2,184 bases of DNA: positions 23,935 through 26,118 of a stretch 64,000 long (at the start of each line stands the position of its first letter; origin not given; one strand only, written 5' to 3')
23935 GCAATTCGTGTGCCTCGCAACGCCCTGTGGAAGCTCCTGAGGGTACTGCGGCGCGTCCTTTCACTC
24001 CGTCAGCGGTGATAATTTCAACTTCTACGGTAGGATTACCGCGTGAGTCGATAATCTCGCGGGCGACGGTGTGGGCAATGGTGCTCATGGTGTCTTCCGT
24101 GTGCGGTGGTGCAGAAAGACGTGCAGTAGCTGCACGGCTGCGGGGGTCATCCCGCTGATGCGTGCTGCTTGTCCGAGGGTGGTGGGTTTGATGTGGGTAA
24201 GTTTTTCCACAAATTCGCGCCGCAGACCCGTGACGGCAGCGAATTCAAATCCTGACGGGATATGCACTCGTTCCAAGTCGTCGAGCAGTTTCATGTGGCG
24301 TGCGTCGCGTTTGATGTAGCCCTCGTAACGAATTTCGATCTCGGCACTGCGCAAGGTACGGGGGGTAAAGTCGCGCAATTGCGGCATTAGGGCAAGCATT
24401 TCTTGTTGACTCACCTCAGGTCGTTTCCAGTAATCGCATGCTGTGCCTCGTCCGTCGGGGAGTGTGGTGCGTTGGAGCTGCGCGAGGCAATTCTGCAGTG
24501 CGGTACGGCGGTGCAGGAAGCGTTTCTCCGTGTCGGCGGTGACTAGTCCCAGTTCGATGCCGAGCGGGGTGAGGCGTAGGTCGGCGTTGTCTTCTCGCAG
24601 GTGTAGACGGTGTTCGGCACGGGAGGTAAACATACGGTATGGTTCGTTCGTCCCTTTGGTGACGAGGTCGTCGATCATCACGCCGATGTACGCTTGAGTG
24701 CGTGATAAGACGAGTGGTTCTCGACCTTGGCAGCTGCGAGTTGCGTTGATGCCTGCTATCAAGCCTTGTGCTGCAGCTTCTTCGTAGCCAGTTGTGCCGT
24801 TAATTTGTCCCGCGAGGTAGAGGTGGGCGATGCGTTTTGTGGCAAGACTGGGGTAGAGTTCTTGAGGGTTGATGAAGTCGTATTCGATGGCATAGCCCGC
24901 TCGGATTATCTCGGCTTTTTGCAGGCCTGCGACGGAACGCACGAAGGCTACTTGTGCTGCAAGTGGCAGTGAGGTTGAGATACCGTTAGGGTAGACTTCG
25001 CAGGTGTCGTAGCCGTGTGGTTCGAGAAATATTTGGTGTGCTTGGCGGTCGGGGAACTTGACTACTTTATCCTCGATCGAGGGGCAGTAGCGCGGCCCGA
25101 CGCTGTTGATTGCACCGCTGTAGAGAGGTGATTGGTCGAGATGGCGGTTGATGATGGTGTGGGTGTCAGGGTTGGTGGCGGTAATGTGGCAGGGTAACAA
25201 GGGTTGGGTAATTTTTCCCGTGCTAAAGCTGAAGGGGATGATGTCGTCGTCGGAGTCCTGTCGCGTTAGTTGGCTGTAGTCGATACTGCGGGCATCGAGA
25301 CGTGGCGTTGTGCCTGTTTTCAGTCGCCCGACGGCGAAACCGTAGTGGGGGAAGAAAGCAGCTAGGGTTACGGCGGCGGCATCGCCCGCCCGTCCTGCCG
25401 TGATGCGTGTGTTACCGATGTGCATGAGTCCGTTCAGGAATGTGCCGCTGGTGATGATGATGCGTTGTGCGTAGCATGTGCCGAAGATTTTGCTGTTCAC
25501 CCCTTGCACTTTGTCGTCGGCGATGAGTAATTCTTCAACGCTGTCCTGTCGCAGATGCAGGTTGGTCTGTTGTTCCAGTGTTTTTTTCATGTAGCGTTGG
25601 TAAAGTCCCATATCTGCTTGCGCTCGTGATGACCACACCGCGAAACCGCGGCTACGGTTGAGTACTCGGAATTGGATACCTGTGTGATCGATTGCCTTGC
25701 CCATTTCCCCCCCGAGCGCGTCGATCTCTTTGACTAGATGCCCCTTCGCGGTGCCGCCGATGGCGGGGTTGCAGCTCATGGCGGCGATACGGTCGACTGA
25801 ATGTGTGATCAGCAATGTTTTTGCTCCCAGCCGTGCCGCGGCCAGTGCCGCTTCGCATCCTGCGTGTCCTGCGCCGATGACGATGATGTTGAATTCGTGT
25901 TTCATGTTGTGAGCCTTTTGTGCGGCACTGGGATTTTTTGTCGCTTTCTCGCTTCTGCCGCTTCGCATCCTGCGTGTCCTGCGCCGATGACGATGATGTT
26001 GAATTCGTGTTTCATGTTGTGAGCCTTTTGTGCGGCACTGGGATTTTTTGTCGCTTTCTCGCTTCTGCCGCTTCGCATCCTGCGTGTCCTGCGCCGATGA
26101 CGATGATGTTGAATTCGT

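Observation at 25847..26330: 110-bp tandem array duplicating the mnmG (gidA) start codon, first ~19 codons and 5' UTR about 4.4 times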

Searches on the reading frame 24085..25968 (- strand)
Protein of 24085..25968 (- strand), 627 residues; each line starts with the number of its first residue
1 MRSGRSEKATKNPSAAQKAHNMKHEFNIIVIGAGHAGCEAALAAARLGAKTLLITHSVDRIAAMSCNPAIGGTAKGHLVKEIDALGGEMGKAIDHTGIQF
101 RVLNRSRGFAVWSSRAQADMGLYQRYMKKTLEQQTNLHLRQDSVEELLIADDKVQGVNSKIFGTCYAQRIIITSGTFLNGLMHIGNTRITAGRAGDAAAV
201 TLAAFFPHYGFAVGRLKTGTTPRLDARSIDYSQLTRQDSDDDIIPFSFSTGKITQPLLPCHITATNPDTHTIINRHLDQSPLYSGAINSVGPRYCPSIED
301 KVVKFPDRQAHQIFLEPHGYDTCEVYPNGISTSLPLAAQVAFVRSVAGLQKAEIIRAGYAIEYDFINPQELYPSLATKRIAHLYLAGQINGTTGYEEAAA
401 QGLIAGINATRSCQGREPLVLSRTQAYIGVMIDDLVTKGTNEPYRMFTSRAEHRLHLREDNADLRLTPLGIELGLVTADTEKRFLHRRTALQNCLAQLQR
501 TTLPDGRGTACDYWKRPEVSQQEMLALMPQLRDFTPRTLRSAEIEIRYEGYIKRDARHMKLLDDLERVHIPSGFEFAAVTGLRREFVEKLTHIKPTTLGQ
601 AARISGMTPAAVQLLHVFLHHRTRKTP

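Call 10: search_protein_families(library=pfam, proteins=[window:24085-25905:-])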
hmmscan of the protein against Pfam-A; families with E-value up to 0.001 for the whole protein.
window:24085-25905:- (606 aa): 7 families
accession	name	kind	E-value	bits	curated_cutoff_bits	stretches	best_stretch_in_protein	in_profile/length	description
PF01134.28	GIDA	-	8.1e-161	535.9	22.1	1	7-396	2-391/391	Glucose inhibited division protein A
PF13932.14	SAM_GIDA_C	-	1.7e-19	69.8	27.1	1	543-594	5-56/57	tRNA modifying enzyme MnmG/GidA C-terminal helical bundle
PF21680.2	GIDA_C_1st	-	1.9e-09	38.6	24.7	1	461-533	5-94/96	tRNA modifying enzyme MnmG/GidA C-terminal helical domain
PF12831.13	FAD_oxidored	-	1.3e-07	31.8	27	1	7-138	2-126/416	FAD dependent oxidoreductase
PF07992.20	Pyr_redox_2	-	7.5e-06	26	26.1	1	6-49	2-44/291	Pyridine nucleotide-disulphide oxidoreductase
PF00070.33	Pyr_redox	-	0.00045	21.1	22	0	6-59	1-52/82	Pyridine nucleotide-disulphide oxidoreductase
PF00890.30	FAD_binding_2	-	0.00062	19.5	20.4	1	7-35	2-30/414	FAD binding domain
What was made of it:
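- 24085..25905 (-): mnmG (gidA) coding sequence, 606 aa. The real start is ATG 25905-25903. The stop overlaps the enolase start as ATGA. Pfam GIDA E 8e-161 plus GIDA C-terminal domains (call 10).
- Checked: mnmG lies on the minus strand at 24085-25905 (Pfam GIDA, E 8e-161; call 10).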

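Call 11: find_encoding_contigs(protein=window:24085-25905:-, flank=10000, max_places=10)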
Protein window:24085-25905:- (606 aa): no gene with exactly this product is on record in the collection.

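Call 12: find_related_loci(query=window:24085-25905:-, collection=genome_contigs, flank=6000)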
Query window:24085-25905:- (606 aa) in genome_contigs; peptide patterns used: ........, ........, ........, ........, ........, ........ (x = any residue, [..] = any of these).
600 stretches matched a pattern (row limit reached: there are more); 594 encode a relative of the query (tblastn E <= 1e-3); the best 80 are kept; 80 distinct loci.
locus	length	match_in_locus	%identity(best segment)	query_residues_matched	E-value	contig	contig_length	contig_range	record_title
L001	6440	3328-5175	65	5-601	0e+0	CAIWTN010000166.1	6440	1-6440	MAG: uncultured proteobacterium isolate Loclat_bin-10810 genome assembly, contig: bin-10810:166/252, whole genome shotgu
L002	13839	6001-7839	63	5-600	0e+0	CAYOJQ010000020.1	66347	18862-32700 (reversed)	MAG TPA_asm: uncultured Oligoflexales bacterium isolate SRP263991_co5_193 genome assembly, contig: NODE_951_length_66347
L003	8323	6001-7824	63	5-598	0e+0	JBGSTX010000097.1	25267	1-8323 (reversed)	MAG: Oligoflexus sp. isolate JTS-AC419 k141_2975494, whole genome shotgun sequence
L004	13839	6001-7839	63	5-604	0e+0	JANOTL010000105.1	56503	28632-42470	MAG: Pseudomonadota bacterium isolate VAR_39_metabat_297 VAR_39_k141_2128502, whole genome shotgun sequence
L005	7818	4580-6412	61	5-598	0e+0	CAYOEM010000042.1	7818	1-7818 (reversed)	MAG TPA_asm: uncultured Polynucleobacter sp. isolate SRP124364_co1_148 genome assembly, contig: NODE_11411_length_7818_c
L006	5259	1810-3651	62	2-598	0e+0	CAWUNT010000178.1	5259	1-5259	MAG: uncultured bacterium isolate SRR1522973_binner13_6_1705335406 genome assembly, contig: ERZ11849543.8586, whole geno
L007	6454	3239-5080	61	5-600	0e+0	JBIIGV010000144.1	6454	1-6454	MAG: Oligoflexales bacterium isolate ME2001-07-16D8pf_3300042503_group1_bin8 Rohwer_bin1140_scaffold_557_c1, whole genom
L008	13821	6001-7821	58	4-594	0e+0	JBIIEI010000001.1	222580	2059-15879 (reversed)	MAG: Silvanigrellaceae bacterium isolate ME2000-09-26pf_3300044610_group1_bin154 Rohwer_bin1149_scaffold_13_c1, whole ge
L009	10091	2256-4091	61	5-598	0e+0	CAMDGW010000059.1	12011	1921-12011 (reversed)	MAG: Pseudobacteriovorax antillogorgiicola isolate MoE-23oct19-104 genome assembly, contig: MoE-23oct19-C7767, whole gen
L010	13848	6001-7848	53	4-601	0e+0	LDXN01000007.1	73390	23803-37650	MAG: Candidatus Dadabacteria bacterium CSP1-2 XU11_C0007, whole genome shotgun sequence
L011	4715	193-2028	54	5-599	0e+0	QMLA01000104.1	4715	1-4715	MAG: Deltaproteobacteria bacterium isolate B73_G16 B73_Guay16_scaffold_20805, whole genome shotgun sequence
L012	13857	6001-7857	52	5-606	0e+0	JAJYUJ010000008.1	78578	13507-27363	MAG: bacterium isolate DX4.bin27 NODE_136_length_78578_cov_5.147034, whole genome shotgun sequence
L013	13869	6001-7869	53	5-601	0e+0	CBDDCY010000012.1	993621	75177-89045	MAG: Bryobacterales bacterium isolate 5f7a3f53-26fe-4b4e-9bac-cb7db0b77625 genome assembly, contig: contig_12, whole gen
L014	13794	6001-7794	53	2-596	0e+0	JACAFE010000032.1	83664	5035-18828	MAG: Nitrospirae bacterium isolate L.E.N.5_1 k119_311351, whole genome shotgun sequence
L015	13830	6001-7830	54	4-596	0e+0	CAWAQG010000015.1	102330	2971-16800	MAG: Nitrospirota bacterium isolate MFD03726.bin.1.191 genome assembly, contig: contig_39271, whole genome shotgun seque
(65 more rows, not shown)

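Call 13: find_homologous_proteins(query=window:24085-25968:-, max_evalue=1e-100)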
Query window:24085-25968:- (627 aa): 8000 proteins with E <= 1e-100 among 8000 candidates; the best 120 are listed.
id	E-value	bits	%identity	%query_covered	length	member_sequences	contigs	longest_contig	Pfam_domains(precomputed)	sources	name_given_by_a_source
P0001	0.0e+0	1427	100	100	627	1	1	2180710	PF07992.21,PF21680.3,PF01134.29,PF13932.16,PF12831.14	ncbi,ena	-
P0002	0.0e+0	1203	87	96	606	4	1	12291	PF07992.21,PF21680.3,PF01134.29,PF13932.16,PF12831.14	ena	-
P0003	0.0e+0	1187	87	97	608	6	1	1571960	PF07992.21,PF21680.3,PF01134.29,PF13932.16,PF12831.14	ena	-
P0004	0.0e+0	1163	84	96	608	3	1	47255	PF07992.21,PF21680.3,PF01134.29,PF13932.16,PF12831.14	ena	-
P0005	0.0e+0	1160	85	96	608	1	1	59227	PF07992.21,PF21680.3,PF01134.29,PF13932.16,PF12831.14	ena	-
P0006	0.0e+0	1147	84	96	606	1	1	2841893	PF07992.21,PF21680.3,PF01134.29,PF13932.16,PF12831.14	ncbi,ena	-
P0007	0.0e+0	1140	84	96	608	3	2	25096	PF07992.21,PF21680.3,PF01134.29,PF13932.16,PF12831.14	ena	-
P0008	0.0e+0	1088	78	98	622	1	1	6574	PF07992.21,PF21680.3,PF01134.29,PF13932.16,PF12831.14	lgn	-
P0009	1.4e-296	1003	74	95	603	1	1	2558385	PF07992.21,PF21680.3,PF01134.29,PF13932.16,PF12831.14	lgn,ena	-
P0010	7.5e-290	981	71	95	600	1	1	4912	PF21680.3,PF01134.29,PF13932.16,PF12831.14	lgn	-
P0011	8.4e-289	977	70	95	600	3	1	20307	PF21680.3,PF01134.29,PF13932.16,PF12831.14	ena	-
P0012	2.2e-288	976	71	95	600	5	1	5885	PF21680.3,PF01134.29,PF13932.16,PF12831.14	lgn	-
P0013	1.9e-281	953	71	95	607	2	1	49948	PF07992.21,PF21680.3,PF01134.29,PF13932.16,PF12831.14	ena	-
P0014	2.4e-258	877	66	96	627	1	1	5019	PF00890.31,PF21680.3,PF01134.29,PF13932.16,PF12831.14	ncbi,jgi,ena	jgi:tRNA uridine 5-carboxymethylaminomethyl modification enzyme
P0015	2.0e-256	870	65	95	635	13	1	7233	PF00890.31,PF07992.21,PF21680.3,PF01134.29,PF13932.16,PF12831.14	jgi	-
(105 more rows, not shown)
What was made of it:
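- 25906..25968 (-): Spurious 21-codon N-terminal extension (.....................). It arises from an in-frame ATG in the preceding unit and explains the 627-aa public protein call. P0001 is 627 aa and 100% identical (call 13).
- Recurrence in relatives fetched through their MnmG proteins (call 13):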

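Call 14: find_encoding_contigs(protein=P0001, flank=3000, max_places=6)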
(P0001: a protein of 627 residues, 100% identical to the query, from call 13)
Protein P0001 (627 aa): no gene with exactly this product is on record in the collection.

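Call 15: find_encoding_contigs(protein=P0003, flank=6000, max_places=6)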
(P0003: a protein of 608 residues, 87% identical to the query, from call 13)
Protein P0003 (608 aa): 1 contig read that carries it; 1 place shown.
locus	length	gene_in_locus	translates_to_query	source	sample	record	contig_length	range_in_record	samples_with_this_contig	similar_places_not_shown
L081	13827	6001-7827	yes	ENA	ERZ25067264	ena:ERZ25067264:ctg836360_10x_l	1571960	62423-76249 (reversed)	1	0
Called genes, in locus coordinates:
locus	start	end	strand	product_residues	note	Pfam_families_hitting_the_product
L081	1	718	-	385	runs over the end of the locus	-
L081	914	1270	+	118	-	PF01521:Fe-S_biosyn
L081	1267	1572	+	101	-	PF00111:Fer2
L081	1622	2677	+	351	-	-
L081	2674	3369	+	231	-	PF00005:ABC_tran, PF13304:AAA_21 (faint)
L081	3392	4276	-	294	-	-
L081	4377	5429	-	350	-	PF02812:ELFV_dehydrog_N, PF00208:ELFV_dehydrog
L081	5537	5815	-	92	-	-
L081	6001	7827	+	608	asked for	PF01134:GIDA, PF07992:Pyr_redox_2 (weak), PF12831:FAD_oxidored, PF21680:GIDA_C_1st, PF13932:SAM_GIDA_C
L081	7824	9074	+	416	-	PF03952:Enolase_N, PF00113:Enolase_C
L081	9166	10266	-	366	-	-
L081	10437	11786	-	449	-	-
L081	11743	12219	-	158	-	-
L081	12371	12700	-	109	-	PF02033:RBFA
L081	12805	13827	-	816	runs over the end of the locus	PF04760:IF2_N, PF00009:GTP_EFTU, PF00071:Ras (weak), PF01926:MMR_HSR1, PF02421:FeoB_N (weak), PF22042:EF-G_D2, PF11987:IF-2, PF03144:GTP_EFTU_D2 (weak)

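Call 16: find_encoding_contigs(protein=P0002, flank=6000, max_places=6)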
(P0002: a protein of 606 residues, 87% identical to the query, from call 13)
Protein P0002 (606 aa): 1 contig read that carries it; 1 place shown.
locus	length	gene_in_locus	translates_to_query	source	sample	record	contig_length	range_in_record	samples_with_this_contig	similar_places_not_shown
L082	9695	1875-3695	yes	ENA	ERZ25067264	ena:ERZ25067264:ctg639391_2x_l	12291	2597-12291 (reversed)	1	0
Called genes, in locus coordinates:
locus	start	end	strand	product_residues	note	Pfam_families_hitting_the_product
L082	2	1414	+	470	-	?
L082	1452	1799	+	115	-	-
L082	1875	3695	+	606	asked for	PF01134:GIDA, PF07992:Pyr_redox_2 (weak), PF12831:FAD_oxidored, PF21680:GIDA_C_1st, PF13932:SAM_GIDA_C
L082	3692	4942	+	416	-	PF03952:Enolase_N, PF00113:Enolase_C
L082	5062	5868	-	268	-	PF01832:Glucosaminidase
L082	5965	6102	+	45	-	-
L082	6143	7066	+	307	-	PF01370:Epimerase, PF08338:DUF1731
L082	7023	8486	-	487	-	PF00158:Sigma54_activat, PF14532:Sigma54_activ_2, PF25601:AAA_lid_14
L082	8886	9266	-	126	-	-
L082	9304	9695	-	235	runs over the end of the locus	PF13784:Fic_N, PF02661:Fic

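Call 22: find_encoding_contigs(protein=P0006, flank=6000, max_places=4)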
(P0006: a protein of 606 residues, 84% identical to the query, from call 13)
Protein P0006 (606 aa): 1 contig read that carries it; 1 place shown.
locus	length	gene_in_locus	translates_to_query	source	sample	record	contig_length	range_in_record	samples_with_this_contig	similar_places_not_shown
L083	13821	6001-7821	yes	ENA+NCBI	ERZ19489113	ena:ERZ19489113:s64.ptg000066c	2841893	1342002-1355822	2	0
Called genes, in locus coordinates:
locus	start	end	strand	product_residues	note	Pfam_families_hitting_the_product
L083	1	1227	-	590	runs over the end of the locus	PF19291:TREH_N, PF00723:Glyco_hydro_15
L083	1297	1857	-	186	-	-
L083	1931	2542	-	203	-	PF02798:GST_N, PF13417:GST_N_3, PF13409:GST_N_2, PF00043:GST_C (faint)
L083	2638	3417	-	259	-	PF01790:LGT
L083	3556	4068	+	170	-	PF00072:Response_reg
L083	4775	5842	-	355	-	PF02812:ELFV_dehydrog_N, PF00208:ELFV_dehydrog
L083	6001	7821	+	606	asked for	PF01134:GIDA, PF07992:Pyr_redox_2 (weak), PF12831:FAD_oxidored, PF21680:GIDA_C_1st, PF13932:SAM_GIDA_C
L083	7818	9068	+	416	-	PF03952:Enolase_N, PF00113:Enolase_C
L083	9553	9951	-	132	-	PF00903:Glyoxalase, PF12681:Glyoxalase_2, PF22677:Ble-like_N (weak), PF18029:Glyoxalase_6 (weak)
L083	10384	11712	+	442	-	PF00919:UPF0004, PF04055:Radical_SAM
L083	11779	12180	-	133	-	-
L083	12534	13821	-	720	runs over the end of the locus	-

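Call 23: find_encoding_contigs(protein=P0004, flank=6000, max_places=4)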
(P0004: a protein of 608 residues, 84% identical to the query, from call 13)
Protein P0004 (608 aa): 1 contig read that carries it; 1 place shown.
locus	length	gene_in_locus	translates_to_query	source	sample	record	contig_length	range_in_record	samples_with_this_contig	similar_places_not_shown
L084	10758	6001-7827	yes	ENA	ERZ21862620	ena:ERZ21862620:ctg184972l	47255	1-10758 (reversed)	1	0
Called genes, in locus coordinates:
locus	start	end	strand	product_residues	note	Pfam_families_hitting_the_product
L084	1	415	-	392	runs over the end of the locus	-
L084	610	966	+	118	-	PF01521:Fe-S_biosyn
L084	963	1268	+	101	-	PF00111:Fer2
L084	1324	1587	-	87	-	-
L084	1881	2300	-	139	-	-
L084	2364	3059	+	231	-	PF00005:ABC_tran, PF13304:AAA_21 (faint)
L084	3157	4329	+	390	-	PF23745:ANK_LRRK2 (faint), PF00023:Ank (faint), PF12796:Ank_2 (faint), PF13606:Ank_3 (faint), PF13637:Ank_4 (faint), PF13857:Ank_5 (faint)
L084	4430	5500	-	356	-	PF02812:ELFV_dehydrog_N, PF00208:ELFV_dehydrog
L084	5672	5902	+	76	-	PF07992:Pyr_redox_2 (faint), PF00070:Pyr_redox (faint), PF01134:GIDA (faint)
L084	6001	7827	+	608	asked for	PF01134:GIDA, PF07992:Pyr_redox_2 (weak), PF12831:FAD_oxidored, PF21680:GIDA_C_1st, PF13932:SAM_GIDA_C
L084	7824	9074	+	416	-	PF03952:Enolase_N, PF00113:Enolase_C, PF13378:MR_MLE_C (weak)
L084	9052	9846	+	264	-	PF02390:Methyltransf_4, PF13649:Methyltransf_25 (weak)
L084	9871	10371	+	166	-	PF02130:YbeY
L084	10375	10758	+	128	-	?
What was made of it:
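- On Integrative-element attachment-site duplication: The neighbours are housekeeping genes (calls 10, 15, 23).
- Closest known: Partial gene duplications at attachment sites of integrative elements. Different: No integrase or element genes are nearby (calls 10, 15, 23).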

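Call 24: find_encoding_contigs(protein=P0005, flank=6000, max_places=4)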
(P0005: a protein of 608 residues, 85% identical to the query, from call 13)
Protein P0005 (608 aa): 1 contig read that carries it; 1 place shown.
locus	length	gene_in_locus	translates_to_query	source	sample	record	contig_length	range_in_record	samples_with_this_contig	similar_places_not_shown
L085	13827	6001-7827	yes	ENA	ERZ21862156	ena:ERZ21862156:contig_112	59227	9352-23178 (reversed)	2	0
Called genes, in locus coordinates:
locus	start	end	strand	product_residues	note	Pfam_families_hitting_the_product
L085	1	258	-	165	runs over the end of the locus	PF01351:RNase_HII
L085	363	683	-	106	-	PF00085:Thioredoxin, PF08534:Redoxin (faint), PF13098:Thioredoxin_2 (weak)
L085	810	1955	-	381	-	-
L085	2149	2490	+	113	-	PF01521:Fe-S_biosyn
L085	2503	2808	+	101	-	PF00111:Fer2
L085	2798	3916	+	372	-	-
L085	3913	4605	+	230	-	PF00005:ABC_tran, PF13304:AAA_21 (faint)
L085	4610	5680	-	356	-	PF02812:ELFV_dehydrog_N, PF00208:ELFV_dehydrog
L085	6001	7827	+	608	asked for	PF01134:GIDA, PF07992:Pyr_redox_2 (weak), PF12831:FAD_oxidored, PF21680:GIDA_C_1st, PF13932:SAM_GIDA_C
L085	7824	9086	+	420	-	PF03952:Enolase_N, PF00113:Enolase_C, PF13378:MR_MLE_C (weak)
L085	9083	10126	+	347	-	PF08331:QueG_DUF1730, PF12838:Fer4_7 (weak), PF13484:Fer4_16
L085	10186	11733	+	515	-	PF02881:SRP54_N, PF00448:SRP54, PF02978:SRP_SPB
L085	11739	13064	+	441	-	PF00919:UPF0004, PF04055:Radical_SAM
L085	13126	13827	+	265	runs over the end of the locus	-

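Call 28: find_encoding_contigs(protein=P0007, flank=6000, max_places=4)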
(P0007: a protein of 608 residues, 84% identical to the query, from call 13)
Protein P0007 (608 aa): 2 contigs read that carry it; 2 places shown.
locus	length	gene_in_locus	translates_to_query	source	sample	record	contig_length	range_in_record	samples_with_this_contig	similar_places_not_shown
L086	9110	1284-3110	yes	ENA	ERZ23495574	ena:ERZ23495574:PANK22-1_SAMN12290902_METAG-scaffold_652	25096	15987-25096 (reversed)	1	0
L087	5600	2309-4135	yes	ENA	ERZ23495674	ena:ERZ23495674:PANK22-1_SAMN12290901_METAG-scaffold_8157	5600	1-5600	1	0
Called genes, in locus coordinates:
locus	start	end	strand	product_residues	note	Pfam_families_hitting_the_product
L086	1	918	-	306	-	?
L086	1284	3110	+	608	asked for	PF01134:GIDA, PF07992:Pyr_redox_2 (weak), PF12831:FAD_oxidored, PF21680:GIDA_C_1st, PF13932:SAM_GIDA_C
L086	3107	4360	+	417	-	PF03952:Enolase_N, PF00113:Enolase_C, PF13378:MR_MLE_C (weak)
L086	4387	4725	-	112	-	-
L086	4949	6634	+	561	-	PF08279:HTH_11 (faint)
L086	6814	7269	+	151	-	PF01058:Oxidored_q6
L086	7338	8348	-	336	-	PF01545:Cation_efflux, PF16916:ZT_dimer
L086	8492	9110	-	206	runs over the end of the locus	PF00677:Lum_binding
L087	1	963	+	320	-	?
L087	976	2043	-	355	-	PF02812:ELFV_dehydrog_N, PF00208:ELFV_dehydrog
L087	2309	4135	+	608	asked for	PF01134:GIDA, PF07992:Pyr_redox_2 (weak), PF12831:FAD_oxidored, PF21680:GIDA_C_1st, PF13932:SAM_GIDA_C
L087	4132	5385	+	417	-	PF03952:Enolase_N, PF00113:Enolase_C, PF13378:MR_MLE_C (weak)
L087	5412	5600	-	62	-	?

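Call 29: find_encoding_contigs(protein=P0008, flank=6000, max_places=4)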
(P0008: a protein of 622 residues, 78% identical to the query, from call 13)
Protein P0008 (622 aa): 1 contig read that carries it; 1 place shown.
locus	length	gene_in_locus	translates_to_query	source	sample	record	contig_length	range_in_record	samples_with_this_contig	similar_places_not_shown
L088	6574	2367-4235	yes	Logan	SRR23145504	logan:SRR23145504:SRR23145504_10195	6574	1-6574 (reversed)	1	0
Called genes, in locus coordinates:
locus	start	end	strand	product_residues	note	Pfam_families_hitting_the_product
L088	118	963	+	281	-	PF17848:Zn_ribbon_ACC, PF01039:Carboxyl_trans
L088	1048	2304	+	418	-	PF08245:Mur_ligase_M (weak)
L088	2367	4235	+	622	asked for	PF01134:GIDA, PF07992:Pyr_redox_2 (weak), PF12831:FAD_oxidored, PF21680:GIDA_C_1st, PF13932:SAM_GIDA_C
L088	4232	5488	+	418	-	PF03952:Enolase_N, PF00113:Enolase_C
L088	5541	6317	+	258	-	-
